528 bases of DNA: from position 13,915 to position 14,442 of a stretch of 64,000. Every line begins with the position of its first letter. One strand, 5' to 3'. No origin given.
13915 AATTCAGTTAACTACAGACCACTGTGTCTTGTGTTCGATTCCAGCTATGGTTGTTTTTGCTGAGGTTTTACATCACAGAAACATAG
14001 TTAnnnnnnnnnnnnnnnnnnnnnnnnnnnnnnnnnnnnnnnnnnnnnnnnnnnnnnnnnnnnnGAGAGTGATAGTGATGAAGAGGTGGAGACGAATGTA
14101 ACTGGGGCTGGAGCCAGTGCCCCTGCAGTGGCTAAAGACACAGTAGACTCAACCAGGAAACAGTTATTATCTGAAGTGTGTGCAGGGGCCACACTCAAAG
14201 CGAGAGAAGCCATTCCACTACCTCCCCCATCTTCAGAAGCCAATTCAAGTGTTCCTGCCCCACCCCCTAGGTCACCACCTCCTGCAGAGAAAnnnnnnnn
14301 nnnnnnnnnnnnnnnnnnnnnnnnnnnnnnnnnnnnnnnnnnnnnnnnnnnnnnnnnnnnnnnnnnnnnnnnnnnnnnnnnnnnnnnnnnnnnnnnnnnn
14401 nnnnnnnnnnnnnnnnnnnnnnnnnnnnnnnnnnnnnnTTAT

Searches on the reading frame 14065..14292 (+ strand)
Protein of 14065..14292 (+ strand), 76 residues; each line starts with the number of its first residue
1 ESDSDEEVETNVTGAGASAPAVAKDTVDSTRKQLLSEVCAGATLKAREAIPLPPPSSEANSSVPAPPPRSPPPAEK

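Call 61: predict_structure(protein=window:14065-14292:+)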
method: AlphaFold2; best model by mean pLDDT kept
length: 76 residues; sequences in the alignment: 1
mean_pLDDT: 69.5   pTM: 0.28
mean pLDDT of the five models: 69.5, 68.4, 66.2, 65.2, 65.2
residues with pLDDT >= 90: 5; 70-90: 30; 50-70: 38; < 50: 3
segments of 3 or more residues with pLDDT < 50: none
pLDDT, mean of each block of 10 residues (from residue 1): 67 55 79 89 61 60 72 74
secondary structure, 60 per line:
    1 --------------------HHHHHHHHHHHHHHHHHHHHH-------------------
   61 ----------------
elements in order: H21-41

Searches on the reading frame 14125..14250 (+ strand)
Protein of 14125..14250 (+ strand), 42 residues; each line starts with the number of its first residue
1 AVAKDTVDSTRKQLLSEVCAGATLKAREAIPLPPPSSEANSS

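Call 15: search_protein_families(library=pfam, max_evalue=10, proteins=[window:14125-14250:+])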
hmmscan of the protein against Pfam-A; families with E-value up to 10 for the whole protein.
seq(42 aa): 0 families

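Call 63: search_solved_structures(query=window:14125-14250:+, max_evalue=10, show_alignments=3)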
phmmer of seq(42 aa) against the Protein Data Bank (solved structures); distinct sequences matched with E-value up to 10: 1.
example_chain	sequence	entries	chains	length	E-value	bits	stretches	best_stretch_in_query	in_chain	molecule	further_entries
6w4u_A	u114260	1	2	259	1.3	12.8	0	12-34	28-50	Triosephosphate isomerase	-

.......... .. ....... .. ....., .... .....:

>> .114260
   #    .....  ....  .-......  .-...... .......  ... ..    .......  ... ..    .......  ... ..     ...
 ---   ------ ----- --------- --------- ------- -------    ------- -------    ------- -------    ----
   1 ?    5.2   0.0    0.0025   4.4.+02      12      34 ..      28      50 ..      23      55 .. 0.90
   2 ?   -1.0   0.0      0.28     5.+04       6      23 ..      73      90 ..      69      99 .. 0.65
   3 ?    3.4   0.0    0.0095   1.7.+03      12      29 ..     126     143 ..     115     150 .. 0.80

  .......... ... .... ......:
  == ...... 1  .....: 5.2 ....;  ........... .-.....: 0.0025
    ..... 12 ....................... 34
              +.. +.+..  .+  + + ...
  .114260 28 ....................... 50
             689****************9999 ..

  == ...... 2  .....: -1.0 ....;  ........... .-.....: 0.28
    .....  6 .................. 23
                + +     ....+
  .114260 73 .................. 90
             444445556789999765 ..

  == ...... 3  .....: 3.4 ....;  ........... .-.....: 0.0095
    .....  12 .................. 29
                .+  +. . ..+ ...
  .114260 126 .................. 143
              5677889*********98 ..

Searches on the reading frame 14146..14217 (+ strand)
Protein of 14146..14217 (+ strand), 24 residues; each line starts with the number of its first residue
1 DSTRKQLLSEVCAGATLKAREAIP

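Call 15: search_protein_families(library=pfam, max_evalue=10, proteins=[window:14146-14217:+])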
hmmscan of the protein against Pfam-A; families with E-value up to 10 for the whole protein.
seq(24 aa): 0 families
